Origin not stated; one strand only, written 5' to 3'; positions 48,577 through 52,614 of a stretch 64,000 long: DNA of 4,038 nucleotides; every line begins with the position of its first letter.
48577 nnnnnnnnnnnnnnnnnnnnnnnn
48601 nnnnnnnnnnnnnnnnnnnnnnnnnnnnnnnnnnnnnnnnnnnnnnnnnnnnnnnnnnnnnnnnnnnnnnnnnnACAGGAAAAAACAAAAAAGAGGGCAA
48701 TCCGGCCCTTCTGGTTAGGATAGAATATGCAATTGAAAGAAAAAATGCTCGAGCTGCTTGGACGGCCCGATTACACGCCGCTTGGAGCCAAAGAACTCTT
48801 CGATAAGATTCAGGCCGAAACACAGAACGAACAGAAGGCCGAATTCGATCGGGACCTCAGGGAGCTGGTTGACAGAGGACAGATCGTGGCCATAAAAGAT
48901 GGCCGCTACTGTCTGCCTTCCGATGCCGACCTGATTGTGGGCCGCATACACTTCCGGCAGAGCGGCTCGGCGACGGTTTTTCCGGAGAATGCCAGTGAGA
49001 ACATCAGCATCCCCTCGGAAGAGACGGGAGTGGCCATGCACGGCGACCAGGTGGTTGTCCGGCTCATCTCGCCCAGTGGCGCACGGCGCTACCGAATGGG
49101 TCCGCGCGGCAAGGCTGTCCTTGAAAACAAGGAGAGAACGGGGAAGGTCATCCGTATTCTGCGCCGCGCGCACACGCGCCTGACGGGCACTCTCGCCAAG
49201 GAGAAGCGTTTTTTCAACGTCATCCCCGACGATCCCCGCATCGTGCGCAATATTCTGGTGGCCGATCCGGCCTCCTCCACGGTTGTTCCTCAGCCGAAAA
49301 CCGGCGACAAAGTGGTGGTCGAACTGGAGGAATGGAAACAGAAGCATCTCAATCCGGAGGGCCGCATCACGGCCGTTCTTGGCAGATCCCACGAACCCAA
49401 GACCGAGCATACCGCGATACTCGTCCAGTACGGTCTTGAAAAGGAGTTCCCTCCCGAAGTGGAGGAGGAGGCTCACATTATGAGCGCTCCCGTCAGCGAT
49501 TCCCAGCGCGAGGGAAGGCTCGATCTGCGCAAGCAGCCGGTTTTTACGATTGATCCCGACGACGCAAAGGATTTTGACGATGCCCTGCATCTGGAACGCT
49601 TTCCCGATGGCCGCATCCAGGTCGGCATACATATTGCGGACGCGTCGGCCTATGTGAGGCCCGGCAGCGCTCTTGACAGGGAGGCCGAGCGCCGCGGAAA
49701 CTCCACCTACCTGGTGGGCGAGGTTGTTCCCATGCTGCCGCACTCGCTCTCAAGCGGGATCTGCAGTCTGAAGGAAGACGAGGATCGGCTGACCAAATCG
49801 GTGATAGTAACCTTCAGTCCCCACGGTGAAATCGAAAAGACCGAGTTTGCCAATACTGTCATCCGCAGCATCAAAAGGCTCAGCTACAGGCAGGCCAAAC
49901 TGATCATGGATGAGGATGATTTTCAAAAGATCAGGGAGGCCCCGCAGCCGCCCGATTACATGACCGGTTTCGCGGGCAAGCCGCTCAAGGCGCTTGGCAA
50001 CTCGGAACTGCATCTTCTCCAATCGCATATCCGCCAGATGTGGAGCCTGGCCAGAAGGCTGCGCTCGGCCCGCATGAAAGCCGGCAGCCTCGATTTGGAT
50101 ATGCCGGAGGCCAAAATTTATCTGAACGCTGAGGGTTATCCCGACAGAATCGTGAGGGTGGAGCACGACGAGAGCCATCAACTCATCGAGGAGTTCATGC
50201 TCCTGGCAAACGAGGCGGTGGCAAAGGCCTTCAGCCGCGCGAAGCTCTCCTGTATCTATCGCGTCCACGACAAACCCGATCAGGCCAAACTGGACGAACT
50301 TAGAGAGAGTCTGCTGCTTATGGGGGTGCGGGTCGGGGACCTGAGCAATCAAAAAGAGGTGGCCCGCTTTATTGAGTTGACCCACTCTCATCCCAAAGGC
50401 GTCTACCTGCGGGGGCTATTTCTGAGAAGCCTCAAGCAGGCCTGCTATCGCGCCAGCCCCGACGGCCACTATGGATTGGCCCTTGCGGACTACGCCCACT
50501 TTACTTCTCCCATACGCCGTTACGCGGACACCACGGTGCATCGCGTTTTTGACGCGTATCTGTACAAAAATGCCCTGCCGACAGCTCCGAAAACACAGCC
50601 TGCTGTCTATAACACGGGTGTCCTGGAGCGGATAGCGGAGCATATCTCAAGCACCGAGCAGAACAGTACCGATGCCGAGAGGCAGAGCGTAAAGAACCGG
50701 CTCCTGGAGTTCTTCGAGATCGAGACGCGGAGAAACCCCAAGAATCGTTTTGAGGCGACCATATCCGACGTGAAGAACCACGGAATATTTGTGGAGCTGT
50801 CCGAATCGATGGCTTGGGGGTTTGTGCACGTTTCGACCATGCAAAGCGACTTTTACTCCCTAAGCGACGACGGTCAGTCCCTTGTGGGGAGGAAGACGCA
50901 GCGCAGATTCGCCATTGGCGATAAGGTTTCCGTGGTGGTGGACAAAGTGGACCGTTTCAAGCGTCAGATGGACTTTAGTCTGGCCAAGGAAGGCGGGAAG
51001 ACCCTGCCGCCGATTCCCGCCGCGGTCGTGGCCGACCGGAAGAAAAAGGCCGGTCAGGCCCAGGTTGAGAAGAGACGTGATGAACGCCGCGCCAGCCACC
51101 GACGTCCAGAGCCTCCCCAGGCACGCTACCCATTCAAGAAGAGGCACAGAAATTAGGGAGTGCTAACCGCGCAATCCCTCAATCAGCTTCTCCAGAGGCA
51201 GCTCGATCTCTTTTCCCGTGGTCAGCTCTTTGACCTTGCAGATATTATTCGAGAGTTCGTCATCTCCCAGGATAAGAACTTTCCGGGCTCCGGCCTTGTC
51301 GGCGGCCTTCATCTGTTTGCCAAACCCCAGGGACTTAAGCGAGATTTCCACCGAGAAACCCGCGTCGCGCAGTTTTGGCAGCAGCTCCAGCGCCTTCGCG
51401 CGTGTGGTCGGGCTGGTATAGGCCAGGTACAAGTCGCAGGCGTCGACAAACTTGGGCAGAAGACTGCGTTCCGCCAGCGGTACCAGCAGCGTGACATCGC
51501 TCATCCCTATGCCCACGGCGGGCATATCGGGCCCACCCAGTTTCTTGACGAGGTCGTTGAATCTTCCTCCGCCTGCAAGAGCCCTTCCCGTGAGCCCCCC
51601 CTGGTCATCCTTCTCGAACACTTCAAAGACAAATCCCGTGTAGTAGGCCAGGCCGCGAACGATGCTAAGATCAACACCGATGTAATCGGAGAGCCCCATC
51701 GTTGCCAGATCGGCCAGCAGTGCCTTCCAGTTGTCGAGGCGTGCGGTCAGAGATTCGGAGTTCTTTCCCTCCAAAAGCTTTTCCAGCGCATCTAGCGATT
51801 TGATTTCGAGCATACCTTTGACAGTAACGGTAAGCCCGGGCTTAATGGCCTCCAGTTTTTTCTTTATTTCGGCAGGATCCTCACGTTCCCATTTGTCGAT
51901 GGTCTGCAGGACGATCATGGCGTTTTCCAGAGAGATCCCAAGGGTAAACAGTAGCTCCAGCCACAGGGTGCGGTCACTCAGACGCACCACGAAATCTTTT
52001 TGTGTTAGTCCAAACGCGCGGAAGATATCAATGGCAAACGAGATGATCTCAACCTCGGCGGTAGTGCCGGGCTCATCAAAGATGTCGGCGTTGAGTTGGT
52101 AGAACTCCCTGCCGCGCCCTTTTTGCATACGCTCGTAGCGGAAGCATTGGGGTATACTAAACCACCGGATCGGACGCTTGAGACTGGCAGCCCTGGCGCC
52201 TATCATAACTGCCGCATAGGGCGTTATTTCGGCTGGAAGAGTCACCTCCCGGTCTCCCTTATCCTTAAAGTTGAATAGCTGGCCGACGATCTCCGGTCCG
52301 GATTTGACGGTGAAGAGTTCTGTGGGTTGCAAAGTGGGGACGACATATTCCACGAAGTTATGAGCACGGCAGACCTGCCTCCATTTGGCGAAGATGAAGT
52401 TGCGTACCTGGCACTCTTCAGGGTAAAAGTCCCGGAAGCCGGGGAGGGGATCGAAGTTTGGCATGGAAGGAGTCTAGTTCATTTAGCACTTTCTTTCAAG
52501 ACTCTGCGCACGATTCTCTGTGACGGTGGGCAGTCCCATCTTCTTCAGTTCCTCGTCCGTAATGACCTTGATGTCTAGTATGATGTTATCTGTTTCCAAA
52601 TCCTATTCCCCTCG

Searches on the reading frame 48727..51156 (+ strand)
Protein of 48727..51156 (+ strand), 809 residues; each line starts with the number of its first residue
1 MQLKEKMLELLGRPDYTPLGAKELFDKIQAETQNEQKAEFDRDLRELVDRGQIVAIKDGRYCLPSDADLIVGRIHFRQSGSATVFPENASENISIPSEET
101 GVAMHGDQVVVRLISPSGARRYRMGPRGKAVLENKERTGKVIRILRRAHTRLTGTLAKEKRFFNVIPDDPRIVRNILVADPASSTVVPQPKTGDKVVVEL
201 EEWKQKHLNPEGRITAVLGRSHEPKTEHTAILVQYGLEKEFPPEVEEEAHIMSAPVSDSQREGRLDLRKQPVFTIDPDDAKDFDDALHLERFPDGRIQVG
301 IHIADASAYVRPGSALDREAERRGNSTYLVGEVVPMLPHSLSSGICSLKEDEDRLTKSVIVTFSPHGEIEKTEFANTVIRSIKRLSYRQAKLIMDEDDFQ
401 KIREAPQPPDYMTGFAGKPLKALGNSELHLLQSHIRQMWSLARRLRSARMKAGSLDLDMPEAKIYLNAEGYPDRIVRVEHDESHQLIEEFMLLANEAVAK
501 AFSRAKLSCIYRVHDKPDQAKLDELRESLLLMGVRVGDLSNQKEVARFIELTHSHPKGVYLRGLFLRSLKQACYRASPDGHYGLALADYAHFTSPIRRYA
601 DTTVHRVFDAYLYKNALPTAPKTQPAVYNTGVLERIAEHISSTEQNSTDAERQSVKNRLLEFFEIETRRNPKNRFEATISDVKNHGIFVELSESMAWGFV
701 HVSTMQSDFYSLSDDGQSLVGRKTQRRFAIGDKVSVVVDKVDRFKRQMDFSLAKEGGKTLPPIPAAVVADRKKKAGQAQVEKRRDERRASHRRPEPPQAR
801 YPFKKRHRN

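Call 7: search_protein_families(library=pfam, proteins=[window:48727-51156:+], max_evalue=0.01)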
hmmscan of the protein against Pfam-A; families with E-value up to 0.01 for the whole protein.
window:48727-51156:+ (809 aa): 6 families
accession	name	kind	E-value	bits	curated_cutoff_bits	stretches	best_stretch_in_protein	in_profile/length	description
PF00773.25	RNB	-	2.5e-101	339.6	29.3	1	264-613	1-325/326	RNB domain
PF17876.7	CSD2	-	4.1e-22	78.5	26.2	1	165-242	2-74/74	Cold shock domain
PF00575.29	S1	-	3.4e-11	43.8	22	1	672-752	5-73/74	S1 RNA binding domain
PF08206.17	OB_RNB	-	3.8e-09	36.6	24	1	72-118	1-47/58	Ribonuclease B OB domain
PF17849.7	OB_Dis3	-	4.2e-08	33.6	22.8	1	165-236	4-77/77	Dis3-like cold-shock domain 2 (CSD2)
PF25049.1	OB_HELZ2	-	7.5e-07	29.3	29.3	1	78-148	30-88/90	3'-5' exoribonuclease HELZ2, OB-fold domain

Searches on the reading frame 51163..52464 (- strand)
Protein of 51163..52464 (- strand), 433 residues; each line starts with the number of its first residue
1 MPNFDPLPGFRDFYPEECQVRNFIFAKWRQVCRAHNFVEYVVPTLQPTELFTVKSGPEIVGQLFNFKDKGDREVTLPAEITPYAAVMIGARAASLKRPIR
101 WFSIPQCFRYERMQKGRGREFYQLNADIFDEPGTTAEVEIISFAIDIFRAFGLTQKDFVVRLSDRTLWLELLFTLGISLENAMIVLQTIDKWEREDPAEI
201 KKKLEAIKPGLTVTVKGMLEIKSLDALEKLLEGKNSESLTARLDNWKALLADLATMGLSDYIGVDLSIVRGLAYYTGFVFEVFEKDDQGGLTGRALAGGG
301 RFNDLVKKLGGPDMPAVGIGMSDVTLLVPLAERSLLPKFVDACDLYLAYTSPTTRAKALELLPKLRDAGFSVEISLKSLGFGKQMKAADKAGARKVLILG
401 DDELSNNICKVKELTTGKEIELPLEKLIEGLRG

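Call 7: search_protein_families(library=pfam, proteins=[window:51163-52464:-], max_evalue=0.01)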
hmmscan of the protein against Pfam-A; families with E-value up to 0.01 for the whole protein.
window:51163-52464:- (433 aa): 5 families
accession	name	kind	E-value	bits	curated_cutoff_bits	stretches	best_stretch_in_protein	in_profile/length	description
PF13393.11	tRNA-synt_His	-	1e-36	127.2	25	1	9-319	1-301/308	Histidyl-tRNA synthetase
PF03129.25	HGTP_anticodon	-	1.5e-13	51.2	21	1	355-432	15-92/94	Anticodon binding domain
PF00587.30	tRNA-synt_2b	-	4.3e-08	33.9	29.3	1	64-164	1-105/179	tRNA synthetase class II core domain (G, H, P, S and T)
PF01409.25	tRNA-synt_2d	-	0.004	17.1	19.8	1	71-134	78-138/246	tRNA synthetases class II core domain (F)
PF00152.25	tRNA-synt_2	-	0.006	16.1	25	0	18-127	22-120/308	tRNA synthetases class II (D, K and N)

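Call 8: search_protein_families(library=ncbifam, proteins=[window:51163-52464:-], max_evalue=0.01)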
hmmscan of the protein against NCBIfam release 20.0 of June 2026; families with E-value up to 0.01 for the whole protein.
window:51163-52464:- (433 aa): 27 families (the best 25 are shown)
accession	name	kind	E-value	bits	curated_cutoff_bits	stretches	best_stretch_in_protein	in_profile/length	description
TIGR00442.1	hisS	equivalog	1.5e-87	294.2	286.75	1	7-423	3-405/406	histidine--tRNA ligase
NF009085.0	PRK12420.1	equivalog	7.8e-52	177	540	1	9-427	9-422/426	histidine--tRNA ligase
TIGR00443.1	hisZ_biosyn_reg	equivalog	2.4e-42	145.2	271.65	1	11-321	1-303/314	ATP phosphoribosyltransferase regulatory subunit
NF008942.0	PRK12292.2-5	equivalog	7.8e-39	133.5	643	1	9-428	14-424/434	ATP phosphoribosyltransferase regulatory subunit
NF008940.0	PRK12292.2-3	equivalog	6.7e-28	97.6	450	1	5-380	4-372/404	ATP phosphoribosyltransferase regulatory subunit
NF008941.0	PRK12292.2-4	equivalog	4.3e-23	81.9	447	1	8-374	11-362/393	ATP phosphoribosyltransferase regulatory subunit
NF008936.0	PRK12292.1-3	equivalog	8.5e-22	77.5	492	1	9-378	10-371/406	ATP phosphoribosyltransferase regulatory subunit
NF008953.0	PRK12295.1-6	equivalog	1.2e-18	67.2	384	2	223-321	274-370/384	ATP phosphoribosyltransferase regulatory subunit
NF009086.0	PRK12421.1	equivalog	3.3e-16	59.2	318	1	12-332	15-328/389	ATP phosphoribosyltransferase regulatory subunit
NF008938.0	PRK12292.1-6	equivalog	1.9e-15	56.7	833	1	9-378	11-370/420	ATP phosphoribosyltransferase regulatory subunit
NF008950.0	PRK12295.1-3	equivalog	7e-14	51.9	492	2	260-319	312-367/387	ATP phosphoribosyltransferase regulatory subunit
NF008949.0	PRK12295.1-2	equivalog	2e-13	50.3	420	1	224-318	273-365/379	ATP phosphoribosyltransferase regulatory subunit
NF008945.0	PRK12292.3-3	equivalog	4.4e-12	45.8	409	1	9-304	5-283/368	ATP phosphoribosyltransferase regulatory subunit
NF008939.0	PRK12292.2-1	equivalog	3.1e-11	42.6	335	1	6-380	5-370/391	ATP phosphoribosyltransferase regulatory subunit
NF008951.0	PRK12295.1-4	equivalog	3.8e-11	42.5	364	1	236-321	279-361/374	ATP phosphoribosyltransferase regulatory subunit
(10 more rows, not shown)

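Call 11: find_related_loci(query=window:51163-52464:-, collection=genome_contigs, flank=5000)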
Query window:51163-52464:- (433 aa) in genome_contigs; peptide patterns used: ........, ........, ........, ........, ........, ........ (x = any residue, [..] = any of these).
228 stretches matched a pattern; 144 encode a relative of the query (tblastn E <= 1e-3); the best 80 are kept; 80 distinct loci.
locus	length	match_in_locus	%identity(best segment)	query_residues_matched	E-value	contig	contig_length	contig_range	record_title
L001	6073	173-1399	45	3-431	6e-110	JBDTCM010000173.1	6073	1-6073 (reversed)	MAG: Chthoniobacterales bacterium isolate cluster2_bin.156 k127_2214533, whole genome shotgun sequence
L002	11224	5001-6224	46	6-433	4e-109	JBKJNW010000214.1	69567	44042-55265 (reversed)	MAG: Chthoniobacterales bacterium isolate ant_bin.387 k117_1889476, whole genome shotgun sequence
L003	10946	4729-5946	44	7-432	1e-107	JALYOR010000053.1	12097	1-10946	MAG: Verrucomicrobiota bacterium isolate MDV bin16 SD1454-56_k127_1687679, whole genome shotgun sequence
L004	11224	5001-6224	46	6-433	1e-106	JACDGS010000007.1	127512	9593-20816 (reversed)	MAG: Chthoniobacterales bacterium isolate MGR_bin418 SD2908_NODE_39_length_127512_cov_1.686117, whole genome shotgun seq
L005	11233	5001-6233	43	2-432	2e-106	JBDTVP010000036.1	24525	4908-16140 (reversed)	MAG: Spartobacteria bacterium isolate cluster3_bin.70 NODE_6611_length_24525_cov_31.984512, whole genome shotgun sequenc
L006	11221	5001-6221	44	6-432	3e-106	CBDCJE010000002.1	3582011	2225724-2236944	MAG: Chthoniobacterales bacterium isolate 9805301c-c40b-4f69-90a3-d1c624bcd02d genome assembly, contig: contig_2, whole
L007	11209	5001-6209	44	6-428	3e-106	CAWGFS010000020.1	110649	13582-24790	MAG: uncultured Verrucomicrobiae bacterium isolate MFD05513.bin.3.82 genome assembly, contig: contig_48629, whole genome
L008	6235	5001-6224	44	6-433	2e-106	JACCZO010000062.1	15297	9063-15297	MAG: Chthoniobacterales bacterium isolate MGR_bin232 SD2897-2912_k127_1878617, whole genome shotgun sequence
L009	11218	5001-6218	44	6-431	1e-105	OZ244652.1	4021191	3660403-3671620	MAG: Chthoniobacterales bacterium isolate 45b0bbfc-00d2-44e2-b3bf-eb9322b30273 genome assembly, chromosome: 1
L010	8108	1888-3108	44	6-432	2e-105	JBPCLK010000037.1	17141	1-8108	MAG: Chthoniobacterales bacterium isolate TH_ant_mag_76 S1Ck127_3492655_flag_0_multi_7.1659_len_17141, whole genome shot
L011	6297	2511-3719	46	6-428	3e-105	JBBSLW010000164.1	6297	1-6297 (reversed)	MAG: Chthoniobacterales bacterium isolate LS5_sbin.12 LS5_sbin.12_K_415958_L_6297_cov_28.5068, whole genome shotgun sequ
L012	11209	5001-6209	44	6-428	9e-105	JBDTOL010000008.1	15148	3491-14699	MAG: Spartobacteria bacterium isolate cluster3_bin.173 NODE_15417_length_15148_cov_9.041609, whole genome shotgun sequen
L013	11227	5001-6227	43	3-431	7e-105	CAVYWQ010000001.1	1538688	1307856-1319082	MAG: uncultured Verrucomicrobiae bacterium isolate MFD04944.bin.1.79 genome assembly, contig: contig_24534, whole genome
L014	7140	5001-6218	44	6-431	1e-104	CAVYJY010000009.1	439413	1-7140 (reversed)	MAG: uncultured Verrucomicrobiae bacterium isolate MFD01275.bin.2.68 genome assembly, contig: contig_3822, whole genome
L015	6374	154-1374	44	1-427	2e-104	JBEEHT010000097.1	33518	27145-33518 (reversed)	MAG: Verrucomicrobiota bacterium isolate BP_756 scaffold_3499762, whole genome shotgun sequence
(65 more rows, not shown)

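Call 13: find_related_loci(query=window:51163-52464:-, collection=metagenome_contigs, flank=4000)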
Query window:51163-52464:- (433 aa) in metagenome_contigs; peptide patterns used: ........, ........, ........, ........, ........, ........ (x = any residue, [..] = any of these).
275 stretches matched a pattern; 129 encode a relative of the query (tblastn E <= 1e-3); the best 80 are kept; 80 distinct loci.
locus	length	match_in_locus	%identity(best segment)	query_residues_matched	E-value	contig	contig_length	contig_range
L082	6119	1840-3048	46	6-428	4e-109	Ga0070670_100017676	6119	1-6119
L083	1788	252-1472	45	6-432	8e-115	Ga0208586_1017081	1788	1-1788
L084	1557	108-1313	46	7-428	8e-113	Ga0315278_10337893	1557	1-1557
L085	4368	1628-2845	43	3-428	4e-105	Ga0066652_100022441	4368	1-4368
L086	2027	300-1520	44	6-432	1e-109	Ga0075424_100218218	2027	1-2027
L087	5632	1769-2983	43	7-431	2e-102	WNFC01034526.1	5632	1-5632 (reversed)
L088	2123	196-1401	42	7-428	3e-107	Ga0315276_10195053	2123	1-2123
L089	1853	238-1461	43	2-427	1e-107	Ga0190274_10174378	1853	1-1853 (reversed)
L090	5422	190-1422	43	6-432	2e-101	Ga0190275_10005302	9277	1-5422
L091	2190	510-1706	44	1-419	3e-106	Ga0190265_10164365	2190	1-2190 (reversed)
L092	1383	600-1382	61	1-252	8e-109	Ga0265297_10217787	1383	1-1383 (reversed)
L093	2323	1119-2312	43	6-423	7e-105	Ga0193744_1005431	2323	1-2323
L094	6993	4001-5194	42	6-423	2e-100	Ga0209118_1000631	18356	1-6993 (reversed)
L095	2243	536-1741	43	6-427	8e-105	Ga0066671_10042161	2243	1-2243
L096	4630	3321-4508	44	6-427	2e-100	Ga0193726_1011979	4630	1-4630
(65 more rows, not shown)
